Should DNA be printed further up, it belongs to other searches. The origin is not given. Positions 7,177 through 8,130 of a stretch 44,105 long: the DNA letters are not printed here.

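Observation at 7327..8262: Orphan Cas6/Cmx6-like protein, coupled to a 92-aa unknown ORF, with no CRISPR array or other cas genes in 44 kb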

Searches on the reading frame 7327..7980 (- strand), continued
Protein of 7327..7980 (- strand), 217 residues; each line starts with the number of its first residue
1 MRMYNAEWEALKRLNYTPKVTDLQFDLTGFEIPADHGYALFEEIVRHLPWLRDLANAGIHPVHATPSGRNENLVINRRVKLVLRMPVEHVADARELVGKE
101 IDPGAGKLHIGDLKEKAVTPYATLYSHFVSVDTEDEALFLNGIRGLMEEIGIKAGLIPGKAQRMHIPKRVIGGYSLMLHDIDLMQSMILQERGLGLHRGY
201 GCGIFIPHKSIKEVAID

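Call 43: find_related_loci(query=A4, collection=metagenome_contigs, flank=6000)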
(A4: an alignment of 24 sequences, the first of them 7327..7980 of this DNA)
Query A4 (217 aa) in metagenome_contigs; peptide patterns used: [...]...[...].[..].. (x = any residue, [..] = any of these).
599 stretches matched a pattern (row limit reached: there are more); 582 encode a relative of the query (tblastn E <= 1e-3); the best 80 are kept; 80 distinct loci.
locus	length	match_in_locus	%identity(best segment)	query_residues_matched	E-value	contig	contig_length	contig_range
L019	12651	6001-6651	92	1-217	7e-135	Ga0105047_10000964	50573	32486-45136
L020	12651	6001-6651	91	1-217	3e-133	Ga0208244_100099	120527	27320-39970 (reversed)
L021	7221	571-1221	90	1-217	6e-132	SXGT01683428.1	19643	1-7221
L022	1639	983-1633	87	1-217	7e-137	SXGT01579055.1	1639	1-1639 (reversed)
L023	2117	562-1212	78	1-217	6e-123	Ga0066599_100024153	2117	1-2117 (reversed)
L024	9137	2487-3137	79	1-217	3e-116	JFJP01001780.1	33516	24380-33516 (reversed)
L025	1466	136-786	77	1-217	2e-121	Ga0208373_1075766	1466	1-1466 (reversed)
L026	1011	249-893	64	1-215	5e-103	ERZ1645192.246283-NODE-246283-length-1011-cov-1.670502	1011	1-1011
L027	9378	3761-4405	62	1-215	2e-91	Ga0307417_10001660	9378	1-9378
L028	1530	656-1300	62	1-215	4e-97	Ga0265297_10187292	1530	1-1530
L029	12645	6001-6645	60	1-215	3e-90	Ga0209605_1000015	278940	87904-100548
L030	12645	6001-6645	60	1-215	3e-90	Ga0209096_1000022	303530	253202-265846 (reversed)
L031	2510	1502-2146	61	1-215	9e-92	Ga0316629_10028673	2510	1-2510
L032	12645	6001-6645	61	1-215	5e-88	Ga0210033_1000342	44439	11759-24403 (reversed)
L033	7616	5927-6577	59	1-217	9e-86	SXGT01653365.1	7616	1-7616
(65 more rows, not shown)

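Call 60: predict_structure(alignment_id=A5)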
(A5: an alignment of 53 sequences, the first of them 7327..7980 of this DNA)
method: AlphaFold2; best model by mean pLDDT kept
length: 217 residues; sequences in the alignment: 53
mean_pLDDT: 90.1   pTM: 0.84
mean pLDDT of the five models: 90.1, 89.8, 89.5, 89.4, 89.2
residues with pLDDT >= 90: 177; 70-90: 17; 50-70: 16; < 50: 7
segments of 3 or more residues with pLDDT < 50: 1-4, 215-217
pLDDT, mean of each block of 10 residues (from residue 1): 52 72 97 96 97 93 92 95 96 97 97 93 94 95 96 94 94 96 92 95 88 47
secondary structure, 60 per line:
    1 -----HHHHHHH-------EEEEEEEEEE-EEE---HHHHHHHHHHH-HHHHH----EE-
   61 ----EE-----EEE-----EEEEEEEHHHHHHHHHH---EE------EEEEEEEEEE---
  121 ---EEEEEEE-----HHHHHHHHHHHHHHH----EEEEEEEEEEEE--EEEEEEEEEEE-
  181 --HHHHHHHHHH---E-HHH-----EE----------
elements in order: H6-12 E20-29 E31-33 H37-47 H49-53 E72-74 E80-86 H87-96 E108-117 E124-130 H136-150 E155-166 E169-179 H183-192

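Call 64: fold_search(model_id=the predicted structure, library=pdb)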
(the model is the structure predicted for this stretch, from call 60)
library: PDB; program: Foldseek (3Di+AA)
matches with E <= 10: 970; with E <= 0.001: 42
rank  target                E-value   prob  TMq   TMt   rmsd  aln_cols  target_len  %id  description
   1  8fcj_B                1.6e-17  1.00  0.83  0.83   1.7       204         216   25  Cryo-EM structure of Cascade-DNA (P23) complex in type I-B CAST system (released 2023-08-09)
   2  8fcu_B                1.8e-17  1.00  0.83  0.84   1.8       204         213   25  Cryo-EM structure of Cascade-DNA-TniQ-TnsC complex in type I-B CAST system (released 2023-08-09)
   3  5yi6_A                3.2e-09  1.00  0.67  0.61   4.8       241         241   12  CRISPR associated protein Cas6 (released 2018-09-12)
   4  5yi6_B                1.2e-08  1.00  0.66  0.61   4.9       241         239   12  CRISPR associated protein Cas6 (released 2018-09-12)
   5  5yi6_D                1.3e-08  1.00  0.66  0.60   4.6       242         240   12  CRISPR associated protein Cas6 (released 2018-09-12)
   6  3i4h                  5.5e-08  1.00  0.62  0.59   4.8       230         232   12  Crystal structure of Cas6 in Pyrococcus furiosus (released 2009-09-22)
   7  3qjj_B                6.1e-08  1.00  0.66  0.60   4.1       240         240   14  One RAMP protein binding different RNA substrates (released 2012-02-08)
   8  3qjj_A                6.1e-08  1.00  0.63  0.57   4.5       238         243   13  One RAMP protein binding different RNA substrates (released 2012-02-08)
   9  3ufc                  2.1e-07  1.00  0.67  0.60   4.2       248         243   15  Characterization of a Cas6-related gene from Pyrococcus furiosus (released 2012-03-21)
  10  3pkm_A                2.3e-07  1.00  0.62  0.59   4.7       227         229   13  Crystal structure of Cas6 with its substrate RNA (released 2011-03-09)
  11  3pkm_X                3.0e-07  1.00  0.60  0.57   5.2       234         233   13  Crystal structure of Cas6 with its substrate RNA (released 2011-03-09)
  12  2y8w_A                4.8e-06  1.00  0.46  0.46   6.8       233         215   10  Structure of CRISPR endoribonuclease Cse3 bound to 20 nt RNA (released 2011-05-18)
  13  3qrq_A                6.4e-06  1.00  0.49  0.51   6.4       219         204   11  Structure of Thermus Thermophilus Cse3 bound to an RNA representing a pre-cleavage complex (released 2011-05-25)
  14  2y8y_A                7.1e-06  1.00  0.49  0.52   6.1       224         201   10  Structure B of CRISPR endoribonuclease Cse3 bound to 19 nt RNA (released 2011-05-18)
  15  4c8z_B                8.4e-06  1.00  0.47  0.45   6.1       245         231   13  Cas6 (TTHA0078) product complex (released 2013-11-06)
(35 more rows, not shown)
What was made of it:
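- On Cas6/Cmx6 protein family (PF09559 / TIGR02807), as a sequence and fold family: Foldseek gives TM 0.83 to 8fcj_B, followed by about 40 Cas6/Cse3 structures (calls 60 and 64).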

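Call 71: search_dna_similar(query=window:7327-7980:-, collection=plasmids, mode=protein, max_evalue=0.001, max_rows=25)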
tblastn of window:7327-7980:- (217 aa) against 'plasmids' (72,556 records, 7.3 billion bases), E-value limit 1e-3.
Records with a match: 8; places in all: 8; records where one place covers at least 80% of the query: 7.
Best place of each record, by identity: <60% 8.
By first word of the organism name: Nostoc 2; Gloeothece 2; Synechococcus 1; Gloeobacter 1; Cylindrospermopsis 1; Synechocystis 1.
By predicted mobility (MOB-suite, as given by PLSDB): non-mobilizable 5; conjugative 2; mobilizable 1.
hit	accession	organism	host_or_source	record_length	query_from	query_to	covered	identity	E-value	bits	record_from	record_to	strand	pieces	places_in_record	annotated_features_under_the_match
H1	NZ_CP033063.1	Synechococcus elongatus UTEX 3055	-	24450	20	216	91%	27.6%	2e-7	58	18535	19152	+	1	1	cas6: type I-MYXAN CRISPR-associated protein Cas6/Cmx6 | cas3: CRISPR-associated helicase Cas3'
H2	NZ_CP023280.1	Nostoc sp. CENA543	cell culture,Brazilian saline-alkaline ...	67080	16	213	91%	25.9%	4e-13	75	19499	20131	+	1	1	cas6: type I-MYXAN CRISPR-associated protein Cas6/Cmx6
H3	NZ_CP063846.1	Gloeobacter morelensis MG652769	biofilm,cave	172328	20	210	88%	26.7%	5e-14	77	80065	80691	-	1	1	cas6: type I-MYXAN CRISPR-associated protein Cas6/Cmx6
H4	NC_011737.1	Gloeothece citriformis PCC 7424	-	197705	21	207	86%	26.3%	6e-14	77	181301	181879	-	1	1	cas6: type I-MYXAN CRISPR-associated protein Cas6/Cmx6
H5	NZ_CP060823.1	Cylindrospermopsis curvispora GIHE-G1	Water for algae observation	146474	9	205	91%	24.8%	4e-9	63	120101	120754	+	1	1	cas6: type I-MYXAN CRISPR-associated protein Cas6/Cmx6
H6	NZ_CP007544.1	Synechocystis sp. PCC 6714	-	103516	22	207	86%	26.1%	5e-16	83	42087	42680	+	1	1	cas6: type I-MYXAN CRISPR-associated protein Cas6/Cmx6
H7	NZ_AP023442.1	Nostoc sp. MS1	-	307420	21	207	86%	25.5%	2e-7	58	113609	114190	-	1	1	cas6: type I-MYXAN CRISPR-associated protein Cas6/Cmx6 | cas3: CRISPR-associated helicase Cas3'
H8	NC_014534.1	Gloeothece verrucosa PCC 7822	fresh water in rice field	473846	53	207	71%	23.3%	9e-4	47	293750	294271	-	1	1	cas6: type I-MYXAN CRISPR-associated protein Cas6/Cmx6 | DNA-binding domain-containing protein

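Call 72: get_annotated_region(hit=H6, flank=12000)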
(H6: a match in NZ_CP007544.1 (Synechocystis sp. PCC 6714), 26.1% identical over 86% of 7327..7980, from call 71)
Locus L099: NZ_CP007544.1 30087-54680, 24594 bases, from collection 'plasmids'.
description: Synechocystis sp. PCC 6714 plasmid pSYLB, complete sequence
organism: Synechocystis sp. PCC 6714 (NCBI taxid 1147)
taxonomy: Bacteria; Cyanobacteriota; Cyanophyceae; Synechococcales; Merismopediaceae; Synechocystis; Synechocystis sp. PCC 6714
host: -; source: -; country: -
typing (MOB-suite, as given by PLSDB): non-mobilizable
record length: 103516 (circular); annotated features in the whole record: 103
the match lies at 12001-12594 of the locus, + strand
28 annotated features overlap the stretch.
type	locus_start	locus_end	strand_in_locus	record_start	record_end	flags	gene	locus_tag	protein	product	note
CDS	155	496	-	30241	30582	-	-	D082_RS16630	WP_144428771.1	helix-turn-helix transcriptional regulator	-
CDS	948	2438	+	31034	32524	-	-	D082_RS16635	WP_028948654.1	hypothetical protein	-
CDS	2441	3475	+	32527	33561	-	-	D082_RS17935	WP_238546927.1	hypothetical protein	-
CDS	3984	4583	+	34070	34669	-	-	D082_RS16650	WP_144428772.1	hypothetical protein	-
CDS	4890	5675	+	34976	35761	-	-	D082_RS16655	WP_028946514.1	SDR family oxidoreductase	-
CDS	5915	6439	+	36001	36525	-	-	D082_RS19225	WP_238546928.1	hypothetical protein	-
CDS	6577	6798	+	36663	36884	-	-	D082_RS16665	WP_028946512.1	hypothetical protein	-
CDS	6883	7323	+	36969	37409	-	arsC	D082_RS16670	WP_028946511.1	arsenate reductase (glutaredoxin)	-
CDS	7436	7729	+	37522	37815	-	-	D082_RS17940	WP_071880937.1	HNH endonuclease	-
CDS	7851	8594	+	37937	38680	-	-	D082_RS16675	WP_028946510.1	hypothetical protein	-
CDS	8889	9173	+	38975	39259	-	-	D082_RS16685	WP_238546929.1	hypothetical protein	-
CDS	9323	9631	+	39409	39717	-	-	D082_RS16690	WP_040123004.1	hypothetical protein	-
CDS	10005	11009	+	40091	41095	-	-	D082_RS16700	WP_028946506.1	WYL domain-containing transcriptional regulator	-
CDS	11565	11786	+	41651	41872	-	-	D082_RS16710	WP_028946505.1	type II toxin-antitoxin system HicB family antitoxin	-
CDS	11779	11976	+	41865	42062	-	-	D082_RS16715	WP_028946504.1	type II toxin-antitoxin system HicA family toxin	-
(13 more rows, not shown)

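Call 78: list_cluster_members(proteins=[P0001, P0032, P0069, P0078, P0107, P0392, P0413, P0471, P0390, P0438])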
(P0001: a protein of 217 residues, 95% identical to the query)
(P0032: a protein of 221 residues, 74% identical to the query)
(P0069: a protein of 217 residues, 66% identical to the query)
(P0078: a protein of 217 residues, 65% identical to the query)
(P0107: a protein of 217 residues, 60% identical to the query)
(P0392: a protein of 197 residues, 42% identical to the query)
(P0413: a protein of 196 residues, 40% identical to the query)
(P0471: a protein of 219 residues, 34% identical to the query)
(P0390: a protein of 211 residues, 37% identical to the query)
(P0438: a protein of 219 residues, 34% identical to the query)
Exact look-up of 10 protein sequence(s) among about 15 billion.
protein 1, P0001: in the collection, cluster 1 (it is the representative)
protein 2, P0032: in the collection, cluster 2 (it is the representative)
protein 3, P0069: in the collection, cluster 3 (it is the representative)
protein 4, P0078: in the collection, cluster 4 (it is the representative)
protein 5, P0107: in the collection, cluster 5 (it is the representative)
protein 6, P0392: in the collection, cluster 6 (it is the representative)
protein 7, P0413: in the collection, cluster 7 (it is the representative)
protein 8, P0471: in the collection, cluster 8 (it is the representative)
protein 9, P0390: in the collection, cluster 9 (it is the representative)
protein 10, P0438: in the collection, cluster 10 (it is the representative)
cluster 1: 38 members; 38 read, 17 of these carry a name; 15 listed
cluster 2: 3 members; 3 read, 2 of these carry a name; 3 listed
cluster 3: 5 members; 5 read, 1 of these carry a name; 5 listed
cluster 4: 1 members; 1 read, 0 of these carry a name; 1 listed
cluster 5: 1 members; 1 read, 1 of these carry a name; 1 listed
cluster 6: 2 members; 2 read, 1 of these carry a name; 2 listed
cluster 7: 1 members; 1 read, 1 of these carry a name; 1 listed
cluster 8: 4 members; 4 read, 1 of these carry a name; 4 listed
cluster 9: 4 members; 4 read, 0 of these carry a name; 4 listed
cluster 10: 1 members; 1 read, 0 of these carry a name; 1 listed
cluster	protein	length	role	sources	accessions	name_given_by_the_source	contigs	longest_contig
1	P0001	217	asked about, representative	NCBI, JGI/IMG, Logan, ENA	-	-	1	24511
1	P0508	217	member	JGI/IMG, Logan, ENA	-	CRISPR-associated protein Cas6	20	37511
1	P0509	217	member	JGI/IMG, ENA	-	CRISPR-associated protein Cas6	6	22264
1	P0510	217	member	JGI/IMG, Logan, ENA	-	CRISPR-associated protein Cas6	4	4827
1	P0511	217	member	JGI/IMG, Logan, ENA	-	CRISPR-associated protein Cas6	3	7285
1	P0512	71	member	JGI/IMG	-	hypothetical protein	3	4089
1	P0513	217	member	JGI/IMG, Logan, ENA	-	CRISPR-associated protein Cas6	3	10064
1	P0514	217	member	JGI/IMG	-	CRISPR-associated protein Cas6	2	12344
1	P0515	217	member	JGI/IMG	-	CRISPR-associated protein Cas6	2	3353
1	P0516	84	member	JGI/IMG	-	hypothetical protein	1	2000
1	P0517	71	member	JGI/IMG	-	hypothetical protein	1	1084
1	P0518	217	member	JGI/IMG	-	CRISPR-associated protein Cas6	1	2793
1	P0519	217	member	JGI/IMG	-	CRISPR-associated protein Cas6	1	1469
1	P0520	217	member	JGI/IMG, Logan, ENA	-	CRISPR-associated protein Cas6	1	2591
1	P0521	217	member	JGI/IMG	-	CRISPR-associated protein Cas6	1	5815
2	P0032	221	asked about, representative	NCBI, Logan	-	-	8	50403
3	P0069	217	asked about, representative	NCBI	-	-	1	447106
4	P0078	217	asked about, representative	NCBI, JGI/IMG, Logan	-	-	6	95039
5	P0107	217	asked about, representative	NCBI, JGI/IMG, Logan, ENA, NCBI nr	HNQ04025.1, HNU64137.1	MAG TPA: type I-MYXAN CRISPR-associated protein Cas6/Cmx6 [Thiobacillaceae bacterium] | type I-MYXAN CRISPR-associated protein Cas6/Cmx6 [Thiobacillaceae bacterium]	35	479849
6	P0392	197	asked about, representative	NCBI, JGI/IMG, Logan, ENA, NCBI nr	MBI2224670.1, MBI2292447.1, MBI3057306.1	MAG: type I-MYXAN CRISPR-associated protein Cas6/Cmx6 [Betaproteobacteria bacterium] | type I-MYXAN CRISPR-associated protein Cas6/Cmx6 [Betaproteobacteria bacterium]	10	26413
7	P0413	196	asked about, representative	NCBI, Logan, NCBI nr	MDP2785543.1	MAG: type I-MYXAN CRISPR-associated protein Cas6/Cmx6 [Sulfurimicrobium sp.] | type I-MYXAN CRISPR-associated protein Cas6/Cmx6 [Sulfurimicrobium sp.]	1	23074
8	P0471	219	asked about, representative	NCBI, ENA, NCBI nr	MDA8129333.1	MAG: type I-MYXAN CRISPR-associated protein Cas6/Cmx6 [Betaproteobacteria bacterium] | type I-MYXAN CRISPR-associated protein Cas6/Cmx6 [Betaproteobacteria bacterium]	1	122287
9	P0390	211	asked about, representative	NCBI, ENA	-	-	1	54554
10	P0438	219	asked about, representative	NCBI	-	-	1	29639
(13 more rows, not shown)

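Call 80: find_encoding_contigs(protein=P0316, flank=8000, max_places=2)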
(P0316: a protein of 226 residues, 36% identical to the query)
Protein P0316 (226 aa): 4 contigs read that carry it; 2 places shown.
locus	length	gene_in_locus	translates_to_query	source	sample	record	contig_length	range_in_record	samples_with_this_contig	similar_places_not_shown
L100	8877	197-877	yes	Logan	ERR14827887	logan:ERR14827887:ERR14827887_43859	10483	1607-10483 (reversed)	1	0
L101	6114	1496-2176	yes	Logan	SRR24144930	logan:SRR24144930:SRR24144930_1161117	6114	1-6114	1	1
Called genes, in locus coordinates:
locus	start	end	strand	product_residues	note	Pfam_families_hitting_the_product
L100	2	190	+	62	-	?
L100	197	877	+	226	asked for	PF09559:Cas6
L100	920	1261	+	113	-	PF04358:DsrC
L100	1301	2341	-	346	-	PF21739:DUF6866_N, PF21740:DUF6866_C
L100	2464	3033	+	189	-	-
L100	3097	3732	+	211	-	PF13521:AAA_28 (weak), PF02223:Thymidylate_kin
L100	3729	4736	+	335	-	PF13177:DNA_pol3_delta2, PF09115:DNApol3-delta_C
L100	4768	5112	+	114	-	PF07238:PilZ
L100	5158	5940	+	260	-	PF01026:TatD_DNase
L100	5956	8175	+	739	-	PF05226:CHASE2, PF00211:Guanylate_cyc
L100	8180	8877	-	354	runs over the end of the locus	PF00027:cNMP_binding, PF00581:Rhodanese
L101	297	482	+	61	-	-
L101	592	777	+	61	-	-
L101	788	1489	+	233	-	-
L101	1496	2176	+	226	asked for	PF09559:Cas6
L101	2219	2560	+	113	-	PF04358:DsrC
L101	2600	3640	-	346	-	PF21739:DUF6866_N, PF21740:DUF6866_C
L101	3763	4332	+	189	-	-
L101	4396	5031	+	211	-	PF13521:AAA_28 (weak), PF02223:Thymidylate_kin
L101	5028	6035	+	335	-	PF13177:DNA_pol3_delta2, PF09115:DNApol3-delta_C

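Call 81: find_encoding_contigs(protein=P0274, flank=8000, max_places=2)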
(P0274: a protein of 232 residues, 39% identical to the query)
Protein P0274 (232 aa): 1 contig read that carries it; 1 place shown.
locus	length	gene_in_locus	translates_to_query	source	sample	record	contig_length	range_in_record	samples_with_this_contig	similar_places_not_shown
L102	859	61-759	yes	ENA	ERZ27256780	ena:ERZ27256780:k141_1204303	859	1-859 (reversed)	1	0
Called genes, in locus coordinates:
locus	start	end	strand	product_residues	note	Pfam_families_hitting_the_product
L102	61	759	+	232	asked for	PF09559:Cas6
